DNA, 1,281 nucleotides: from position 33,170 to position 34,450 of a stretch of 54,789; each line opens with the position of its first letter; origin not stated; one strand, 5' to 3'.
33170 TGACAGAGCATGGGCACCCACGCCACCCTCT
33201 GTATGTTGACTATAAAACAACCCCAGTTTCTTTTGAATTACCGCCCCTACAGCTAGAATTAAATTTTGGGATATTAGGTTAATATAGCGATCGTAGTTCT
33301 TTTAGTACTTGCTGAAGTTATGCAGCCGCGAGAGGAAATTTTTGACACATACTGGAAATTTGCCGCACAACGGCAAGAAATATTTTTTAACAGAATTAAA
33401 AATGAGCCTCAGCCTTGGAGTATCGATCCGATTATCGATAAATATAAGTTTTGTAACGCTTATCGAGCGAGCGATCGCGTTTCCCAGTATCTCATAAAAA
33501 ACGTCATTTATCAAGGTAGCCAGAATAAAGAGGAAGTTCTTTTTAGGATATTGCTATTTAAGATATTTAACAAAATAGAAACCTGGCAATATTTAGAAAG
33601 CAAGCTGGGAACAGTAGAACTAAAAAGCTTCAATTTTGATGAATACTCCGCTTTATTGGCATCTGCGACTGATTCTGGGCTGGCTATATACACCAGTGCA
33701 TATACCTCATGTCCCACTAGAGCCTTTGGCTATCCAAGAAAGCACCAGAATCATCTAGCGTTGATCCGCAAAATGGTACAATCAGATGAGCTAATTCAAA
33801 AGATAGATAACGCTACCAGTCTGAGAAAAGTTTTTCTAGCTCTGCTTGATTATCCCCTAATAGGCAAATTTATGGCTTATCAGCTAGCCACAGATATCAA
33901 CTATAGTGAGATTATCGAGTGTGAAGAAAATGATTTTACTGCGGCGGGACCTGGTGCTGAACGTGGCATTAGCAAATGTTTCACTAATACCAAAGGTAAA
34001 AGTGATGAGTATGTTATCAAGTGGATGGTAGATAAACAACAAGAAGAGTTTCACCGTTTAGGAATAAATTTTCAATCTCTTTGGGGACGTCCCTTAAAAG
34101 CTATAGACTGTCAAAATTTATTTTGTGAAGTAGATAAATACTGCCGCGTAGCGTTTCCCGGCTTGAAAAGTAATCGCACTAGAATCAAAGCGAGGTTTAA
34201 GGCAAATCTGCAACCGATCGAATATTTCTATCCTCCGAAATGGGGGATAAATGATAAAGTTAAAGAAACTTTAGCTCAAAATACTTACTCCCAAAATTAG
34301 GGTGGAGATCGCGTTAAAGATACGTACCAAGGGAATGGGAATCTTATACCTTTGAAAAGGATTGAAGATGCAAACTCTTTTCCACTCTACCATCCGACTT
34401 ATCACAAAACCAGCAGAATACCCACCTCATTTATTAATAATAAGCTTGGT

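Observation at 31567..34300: aGPT-Pplase-like domain fused to DUF1643, followed by a freshly duplicated stand-alone copy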

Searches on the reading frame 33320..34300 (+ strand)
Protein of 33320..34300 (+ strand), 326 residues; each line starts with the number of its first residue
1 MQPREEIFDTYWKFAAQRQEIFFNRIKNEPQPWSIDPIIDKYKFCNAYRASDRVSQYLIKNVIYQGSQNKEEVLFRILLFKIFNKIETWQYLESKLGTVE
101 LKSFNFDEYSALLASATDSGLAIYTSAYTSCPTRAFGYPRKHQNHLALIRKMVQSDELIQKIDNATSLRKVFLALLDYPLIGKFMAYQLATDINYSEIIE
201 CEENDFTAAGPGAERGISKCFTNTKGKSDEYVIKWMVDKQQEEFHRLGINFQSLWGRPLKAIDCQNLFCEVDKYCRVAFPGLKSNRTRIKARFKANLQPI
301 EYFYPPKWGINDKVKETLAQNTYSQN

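Call 3: search_protein_families(library=pfam, proteins=[window:33320-34300:+], max_evalue=0.01)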
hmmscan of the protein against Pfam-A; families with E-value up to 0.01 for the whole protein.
window:33320-34300:+ (326 aa): 1 family
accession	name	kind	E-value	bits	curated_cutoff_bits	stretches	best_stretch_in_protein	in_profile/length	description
PF18723.6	HMUDK_hel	-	2.9e-108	361.9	25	1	6-283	2-280/281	5-hmdU DNA kinase, helical domain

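Call 6: search_protein_families(library=ncbifam, proteins=[window:33320-34300:+], max_evalue=0.01)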
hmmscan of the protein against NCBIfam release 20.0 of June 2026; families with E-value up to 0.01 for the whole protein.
window:33320-34300:+ (326 aa): 0 families

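Call 21: search_solved_structures(query=window:33320-34297:+, max_evalue=10, show_alignments=1)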
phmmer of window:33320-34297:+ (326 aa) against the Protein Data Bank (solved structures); distinct sequences matched with E-value up to 10: 1.
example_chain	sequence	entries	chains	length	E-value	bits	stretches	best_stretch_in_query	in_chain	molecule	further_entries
7vb4_A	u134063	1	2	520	1.3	11.4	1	106-155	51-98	RNA-directed RNA polymerase nsP4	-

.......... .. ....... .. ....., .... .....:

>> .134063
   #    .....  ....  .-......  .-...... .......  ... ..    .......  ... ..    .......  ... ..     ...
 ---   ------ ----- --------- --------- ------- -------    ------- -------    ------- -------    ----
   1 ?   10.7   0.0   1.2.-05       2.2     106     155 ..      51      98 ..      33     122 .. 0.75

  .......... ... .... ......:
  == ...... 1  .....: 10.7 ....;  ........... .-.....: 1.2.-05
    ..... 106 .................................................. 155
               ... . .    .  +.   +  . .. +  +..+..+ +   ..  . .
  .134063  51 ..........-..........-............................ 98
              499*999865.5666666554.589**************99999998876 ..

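Call 27: search_protein_families(library=padloc, proteins=[window:33320-34300:+], max_evalue=0.01)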
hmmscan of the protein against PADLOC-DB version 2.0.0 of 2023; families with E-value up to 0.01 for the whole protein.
window:33320-34300:+ (326 aa): 0 families

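Call 28: search_protein_families(library=phrogs, proteins=[window:33320-34300:+], max_evalue=0.001)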
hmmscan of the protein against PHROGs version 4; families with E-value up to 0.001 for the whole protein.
window:33320-34300:+ (326 aa): 2 families
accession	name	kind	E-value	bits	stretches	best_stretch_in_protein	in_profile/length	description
phrog_2396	-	unknown function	1.1e-61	210.3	1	6-294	5-320/331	-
phrog_800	-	head and packaging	1.8e-05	24.6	1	19-275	287-471/511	terminase small subunit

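Call 48: find_related_loci(query=window:33320-34297:+, collection=genome_contigs, flank=10000)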
Query window:33320-34297:+ (326 aa) in genome_contigs; peptide patterns used: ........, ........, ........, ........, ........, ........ (x = any residue, [..] = any of these).
195 stretches matched a pattern; 169 encode a relative of the query (tblastn E <= 1e-3); the best 80 are kept; 80 distinct loci.
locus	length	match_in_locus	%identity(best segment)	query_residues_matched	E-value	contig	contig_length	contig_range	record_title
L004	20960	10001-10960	71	1-320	6e-156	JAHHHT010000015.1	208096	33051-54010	MAG: Oscillatoria princeps RMCB-10 scaffold_7_c1, whole genome shotgun sequence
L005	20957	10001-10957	71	1-319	1e-155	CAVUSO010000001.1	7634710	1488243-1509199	MAG: uncultured cyanobacterium isolate MFD01689.bin.1.35 genome assembly, contig: contig_27210, whole genome shotgun seq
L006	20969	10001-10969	66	1-320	4e-148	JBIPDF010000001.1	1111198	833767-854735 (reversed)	MAG: Heteroscytonema crispum UTEX LB 1556 seq01, whole genome shotgun sequence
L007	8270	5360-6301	56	1-314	1e-122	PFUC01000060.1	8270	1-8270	MAG: Candidatus Collierbacteria bacterium CG_4_9_14_3_um_filter_43_16 CG_4_9_14_3_um_filter_150_scaffold_15647_c, whole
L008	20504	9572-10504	56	1-310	1e-118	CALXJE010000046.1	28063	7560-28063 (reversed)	MAG: uncultured Clostridia bacterium isolate E03__bin236 genome assembly, contig: E03__k127_4538832, whole genome shotgu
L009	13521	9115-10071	53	1-319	3e-116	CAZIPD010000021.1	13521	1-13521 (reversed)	MAG TPA_asm: uncultured Pseudomonadales bacterium isolate SRP062349_co2_3 genome assembly, contig: NODE_2475_length_1352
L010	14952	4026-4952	55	4-311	3e-115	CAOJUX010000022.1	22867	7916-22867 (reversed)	MAG TPA_asm: uncultured Erysipelotrichaceae bacterium isolate SRR17684644_bin.2_metawrap_v1.3_MAG genome assembly, conti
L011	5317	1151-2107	53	1-318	2e-115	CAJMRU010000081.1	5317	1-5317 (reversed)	TPA_asm: uncultured bacterium isolate ERR321600-bin.3 genome assembly, contig: NODE_4661_length_5317_cov_3.972254, whole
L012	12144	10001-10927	55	4-311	2e-114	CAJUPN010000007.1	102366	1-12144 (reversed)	MAG TPA_asm: uncultured Bacilli bacterium isolate MGBC164624 genome assembly, contig: MGBC164624.7, whole genome shotgun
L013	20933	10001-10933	53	1-310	1e-113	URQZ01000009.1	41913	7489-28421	uncultured Tenericutes bacterium isolate UMGS1271 genome assembly, contig: NODE_295_length_41913_cov_8.490396, whole gen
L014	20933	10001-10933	53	1-310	6e-114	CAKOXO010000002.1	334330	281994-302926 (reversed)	MAG: uncultured Bacilli bacterium isolate REFINED_METABAT215_TOP10_CONTIGS_1500_ASSEMBLY_K77_MERGED__Hadza_MoBio_hadza-E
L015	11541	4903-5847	54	1-315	3e-113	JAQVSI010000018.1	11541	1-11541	MAG: Candidatus Shapirobacteria bacterium isolate STF1_270 NODE_17150_length_11541_cov_4.656212_Sandtown_F1, whole genom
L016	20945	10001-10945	53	1-315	2e-113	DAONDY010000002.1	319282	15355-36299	MAG TPA_asm: Candidatus Woesebacteria bacterium isolate AMR_MDS_3883 NODE_5_length_319282_cov_11.424692, whole genome sh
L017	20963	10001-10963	53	6-326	6e-113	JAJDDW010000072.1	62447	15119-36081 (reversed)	MAG: Phycisphaerae bacterium isolate OFTM182 OFTM182_71, whole genome shotgun sequence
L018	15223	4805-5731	54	7-311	3e-112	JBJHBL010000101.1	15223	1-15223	MAG: Limnoraphis sp. isolate SF2967_J5348.semibin_refined.053 NODE_3689_length_15223_cov_2.142554, whole genome shotgun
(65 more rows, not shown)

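Call 63: search_dna_similar(query=window:33320-34297:+, collection=phages, mode=protein, max_rows=40, rows=spread)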
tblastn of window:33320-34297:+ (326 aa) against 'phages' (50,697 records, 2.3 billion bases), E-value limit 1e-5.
Records with a match: 494; places in all: 494; records where one place covers at least 80% of the query: 469.
Best place of each record, by identity: <60% 494.
By first word of the organism name: Salmonella 164; Pseudomonas 67; Vibrio 62; Klebsiella 45; Microbacterium 34; Escherichia 29; Dickeya 21; Serratia 10; Nodularia 9; Bordetella 8; and 19 more.
By host as written in the record: - 103; Salmonella enterica 26; Pseudomonas aeruginosa 25; Pseudomonas aeruginosa PAO1 22; Salmonella enterica subsp. enterica serovar Enteritidis PT1 21; Klebsiella pneumoniae 19; Microbacterium foliorum NRRL B-24224 SEA 16; Salmonella enterica subsp. enterica serovar Typhimurium 14; and 117 more.
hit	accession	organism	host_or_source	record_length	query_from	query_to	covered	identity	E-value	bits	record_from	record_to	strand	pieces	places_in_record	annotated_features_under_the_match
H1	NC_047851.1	Brevibacterium phage LuckyBarnes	Brevibacterium iodinum ATCC 15728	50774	1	310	95%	34.1%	7e-42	160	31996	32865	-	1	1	hypothetical protein | beta-glucosyl-HMC-alpha-glucosyltransferase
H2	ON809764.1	Salmonella phage SeF6a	Salmonella enterica subsp. enterica ...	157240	26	299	84%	28.2%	1e-11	134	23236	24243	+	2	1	hypothetical protein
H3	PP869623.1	Serratia phage Kevin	Serratia sp.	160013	1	295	90%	25.6%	1e-18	92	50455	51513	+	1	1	hypothetical protein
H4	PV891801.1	Klebsiella phage vB_KpnM-Bestiario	Klebsiella pneumoniae ARLG-4653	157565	12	296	87%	26.0%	8e-11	135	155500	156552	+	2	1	hypothetical protein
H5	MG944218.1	Microbacterium phage Pikmin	Microbacterium foliorum NRRL B-24224 SEA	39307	8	297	89%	24.8%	3e-10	67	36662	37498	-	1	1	55: hypothetical protein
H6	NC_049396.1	Salmonella phage SP1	Salmonella enterica subsp. enterica ...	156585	12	296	87%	25.0%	8e-22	102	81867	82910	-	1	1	hypothetical protein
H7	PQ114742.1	Microbacterium phage Carostasia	Microbacterium foliorum NRRL B-24224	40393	9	285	85%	25.7%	3e-13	76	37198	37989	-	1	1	56: pyrophosphorylase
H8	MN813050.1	Dickeya phage Ds16CZ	Dickeya solani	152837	7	299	90%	24.0%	9e-18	90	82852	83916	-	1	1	hypothetical protein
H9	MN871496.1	Salmonella phage Se-H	Salmonella enterica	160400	12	299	88%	23.9%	3e-18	91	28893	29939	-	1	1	record has no annotation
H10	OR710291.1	Salmonella phage vB_Sen_ST2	Salmonella enterica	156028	12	296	87%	23.9%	9e-20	96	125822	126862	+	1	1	hypothetical protein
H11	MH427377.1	Escherichia phage vB_EcoM_Sa157lw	Escherichia coli O157:H7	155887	12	296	87%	23.9%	1e-19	95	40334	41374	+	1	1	hypothetical protein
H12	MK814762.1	Microbacterium phage Bustleton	Microbacterium foliorum NRRL B-24224 SEA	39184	13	281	83%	25.3%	1e-12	74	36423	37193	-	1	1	53: hypothetical protein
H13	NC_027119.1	Salmonella phage Det7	Salmonella enterica serovar Typhimurium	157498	26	299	84%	24.5%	8e-22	102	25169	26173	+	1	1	36: hypothetical protein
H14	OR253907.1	Microbacterium phage Guetzie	Microbacterium foliorum NRRL B-24224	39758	13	276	81%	25.4%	7e-14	78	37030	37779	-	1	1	55: hypothetical protein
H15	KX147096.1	Serratia phage vB_Sru_IME250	Serratia rubidaea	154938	26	296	83%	24.6%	1e-21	101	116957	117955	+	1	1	hypothetical protein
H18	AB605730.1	Bacillus phage SP-10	-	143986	7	274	82%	24.7%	1e-15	84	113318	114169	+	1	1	hypothetical protein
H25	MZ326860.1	Stenotrophomonas phage Sonora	Stenotrophomonas maltophilia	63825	13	297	87%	22.8%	5e-14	79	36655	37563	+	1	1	alpha-glutamyl/putrescinyl thymine pyrophosphorylase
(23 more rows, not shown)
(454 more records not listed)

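Call 71: predict_structure(alignment_id=A3)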
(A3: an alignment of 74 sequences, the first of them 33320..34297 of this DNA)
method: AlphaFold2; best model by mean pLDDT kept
length: 326 residues; sequences in the alignment: 74
mean_pLDDT: 95.5   pTM: 0.93
mean pLDDT of the five models: 95.5, 95.2, 95.2, 94.9, 94.7
residues with pLDDT >= 90: 298; 70-90: 20; 50-70: 8; < 50: 0
segments of 3 or more residues with pLDDT < 50: none
pLDDT, mean of each block of 10 residues (from residue 1): 98 98 95 96 97 98 98 98 97 98 98 98 80 87 97 97 97 97 96 98 97 97 98 99 98 98 98 97 86 91 98 95 74
secondary structure, 60 per line:
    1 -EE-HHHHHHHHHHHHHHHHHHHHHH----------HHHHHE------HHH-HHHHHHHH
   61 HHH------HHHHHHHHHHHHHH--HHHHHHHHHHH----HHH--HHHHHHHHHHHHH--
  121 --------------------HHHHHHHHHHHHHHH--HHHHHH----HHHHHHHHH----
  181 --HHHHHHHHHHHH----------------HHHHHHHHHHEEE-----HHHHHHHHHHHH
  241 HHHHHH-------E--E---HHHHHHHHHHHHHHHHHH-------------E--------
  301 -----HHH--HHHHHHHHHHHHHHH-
elements in order: H5-26 H37-41 H53-63 H70-83 H86-96 H106-118 H141-155 H158-163 H168-176 H183-194 H211-220 E221-223 H229-246 H261-278 H311-325

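Call 74: fold_search(model_id=the predicted structure, library=pdb)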
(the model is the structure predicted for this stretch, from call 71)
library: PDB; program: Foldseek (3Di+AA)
matches with E <= 10: 133; with E <= 0.001: 0
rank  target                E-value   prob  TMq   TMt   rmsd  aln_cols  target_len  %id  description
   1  2h56_A                3.4e-01  0.66  0.30  0.41  10.7       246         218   12  Crystal structure of DNA-3-methyladenine glycosidase (10174367) from Bacillus halodurans at 2.55 A resolution (released 2006-07-25)
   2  3n5n_Y                5.6e-01  0.72  0.31  0.36   6.4       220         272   12  Crystal structure analysis of the catalytic domain and interdomain connector of human MutY homologue (released 2010-11-10)
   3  7ugk_B                5.9e-01  0.30  0.31  0.30  15.8       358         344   11  Crystal structure of the human queuine salvage enzyme DUF2419, wild-type apo form (released 2022-12-21)
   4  3n0u_C                6.5e-01  0.69  0.33  0.46   7.1       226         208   13  Crystal structure of Tm1821, the 8-oxoguanine DNA glycosylase of Thermotoga maritima (released 2011-04-06)
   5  7zg3_C                6.5e-01  0.28  0.26  0.28  12.4       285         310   11  Structure of the mouse 8-oxoguanine DNA Glycosylase mOGG1 in complex with ligand TH011228 (released 2023-08-16)
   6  3n0u_A                8.2e-01  0.69  0.33  0.47   6.7       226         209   12  Crystal structure of Tm1821, the 8-oxoguanine DNA glycosylase of Thermotoga maritima (released 2011-04-06)
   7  3fhf                  1.1e+00  0.63  0.33  0.46   7.7       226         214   11  Crystal structure of Methanocaldococcus jannaschii 8-oxoguanine DNA glycosylase (MjOgg) (released 2009-05-19)
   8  3ktu_A                1.2e+00  0.35  0.22  0.23   8.1       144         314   17  Structure of human 8-oxoGuanine Glycosylase 1 bound to fluorninated oxoG-containing DNA (released 2010-07-14)
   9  7z3y_AAA              1.2e+00  0.20  0.27  0.27  11.6       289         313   11  Structure of the mouse 8-oxoguanine DNA Glycosylase mOGG1 in complex with ligand TH013545 (released 2023-03-22)
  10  9fnu_A                1.2e+00  0.20  0.26  0.27  11.7       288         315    9  Structure of the mouse 8-oxoguanine DNA Glycosylase mOGG1 in complex with ligand TH13579 (released 2025-06-25)
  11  2ovv                  1.2e+00  0.06  0.17  0.18  19.6       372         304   11  Crystal structure of the catalytic domain of rat phosphodiesterase 10A (released 2007-03-06)
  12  8cex_A                1.4e+00  0.28  0.30  0.31   9.6       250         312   11  Structure of the mouse 8-oxoguanine DNA Glycosylase mOGG1 in complex with ligand TH11227. (released 2024-02-21)
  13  7ugk_A                1.4e+00  0.21  0.33  0.32  12.1       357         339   10  Crystal structure of the human queuine salvage enzyme DUF2419, wild-type apo form (released 2022-12-21)
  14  2yg8_B                1.6e+00  0.47  0.34  0.48   7.7       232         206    9  Structure of an unusual 3-Methyladenine DNA Glycosylase II (Alka) from Deinococcus radiodurans (released 2011-04-20)
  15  5e8h_B                1.6e+00  0.03  0.12  0.13  19.4       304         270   10  Crystal structure of geranylfarnesyl pyrophosphate synthases 2 from Arabidopsis thaliana (released 2015-11-11)
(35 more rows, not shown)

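Call 75: get_annotated_region(hit=H18, flank=3000)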
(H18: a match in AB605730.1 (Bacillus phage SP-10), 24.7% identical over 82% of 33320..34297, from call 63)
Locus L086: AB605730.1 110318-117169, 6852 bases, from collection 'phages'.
description: Bacillus phage SP10 DNA, complete sequence.
organism: Bacillus phage SP-10 (NCBI taxid 941058)
taxonomy: Viruses; Duplodnaviria; Heunggongvirae; Uroviricota; Caudoviricetes; Herelleviridae; Spounavirinae
host: -; source: -; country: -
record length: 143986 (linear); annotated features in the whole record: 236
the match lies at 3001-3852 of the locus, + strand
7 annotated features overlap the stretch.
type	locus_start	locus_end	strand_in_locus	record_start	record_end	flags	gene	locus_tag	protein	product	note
CDS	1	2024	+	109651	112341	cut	-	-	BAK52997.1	hypothetical protein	BS_SP10_185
CDS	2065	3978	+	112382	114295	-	-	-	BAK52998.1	hypothetical protein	BS_SP10_186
CDS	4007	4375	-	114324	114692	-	-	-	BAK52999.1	hypothetical protein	BS_SP10_187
CDS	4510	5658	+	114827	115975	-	-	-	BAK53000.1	dUMP hydroxymethylase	BS_SP10_188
CDS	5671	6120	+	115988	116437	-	-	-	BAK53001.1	DNA replication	BS_SP10_189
CDS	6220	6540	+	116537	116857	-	-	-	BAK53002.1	histone family DNA-binding protein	BS_SP10_190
CDS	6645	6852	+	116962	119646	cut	-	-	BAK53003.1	DNA polymerase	BS_SP10_191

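Call 76: get_annotated_region(hit=H25, flank=5000)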
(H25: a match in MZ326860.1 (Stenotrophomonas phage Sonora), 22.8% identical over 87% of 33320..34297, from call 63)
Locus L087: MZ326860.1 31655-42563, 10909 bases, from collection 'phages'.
description: Stenotrophomonas phage Sonora, complete genome.
organism: Stenotrophomonas phage Sonora (NCBI taxid 2859660)
taxonomy: Viruses; Duplodnaviria; Heunggongvirae; Uroviricota; Caudoviricetes; Mesyanzhinovviridae
host: Stenotrophomonas maltophilia; source: soil sample; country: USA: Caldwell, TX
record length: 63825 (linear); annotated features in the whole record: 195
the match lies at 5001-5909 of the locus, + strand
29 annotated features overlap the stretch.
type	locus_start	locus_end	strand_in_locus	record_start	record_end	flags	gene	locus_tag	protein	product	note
CDS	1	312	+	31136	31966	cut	-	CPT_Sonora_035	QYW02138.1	hypothetical protein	-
CDS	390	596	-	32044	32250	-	-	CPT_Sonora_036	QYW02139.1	hypothetical protein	-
regulatory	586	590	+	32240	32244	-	-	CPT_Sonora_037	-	ribosome_binding_site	-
CDS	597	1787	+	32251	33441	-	-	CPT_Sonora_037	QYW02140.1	RecD-like 5'-3' helicase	-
regulatory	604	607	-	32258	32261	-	-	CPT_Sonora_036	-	ribosome_binding_site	-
regulatory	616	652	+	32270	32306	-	-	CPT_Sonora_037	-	terminator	-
regulatory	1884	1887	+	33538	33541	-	-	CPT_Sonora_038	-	ribosome_binding_site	-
CDS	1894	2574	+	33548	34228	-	-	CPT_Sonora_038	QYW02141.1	hypothetical protein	-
regulatory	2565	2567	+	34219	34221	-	-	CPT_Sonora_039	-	ribosome_binding_site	-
CDS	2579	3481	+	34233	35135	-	-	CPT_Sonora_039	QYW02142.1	alpha-glutamyl/putrescinyl thymine pyrophosphorylase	IPR040741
regulatory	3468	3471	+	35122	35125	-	-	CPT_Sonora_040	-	ribosome_binding_site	-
CDS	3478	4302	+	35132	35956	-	-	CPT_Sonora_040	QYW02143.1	putative membrane protein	-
regulatory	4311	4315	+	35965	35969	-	-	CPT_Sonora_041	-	ribosome_binding_site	-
CDS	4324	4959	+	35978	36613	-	-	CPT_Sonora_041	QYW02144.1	nucleotide kinase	IPR040924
regulatory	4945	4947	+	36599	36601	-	-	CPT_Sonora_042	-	ribosome_binding_site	-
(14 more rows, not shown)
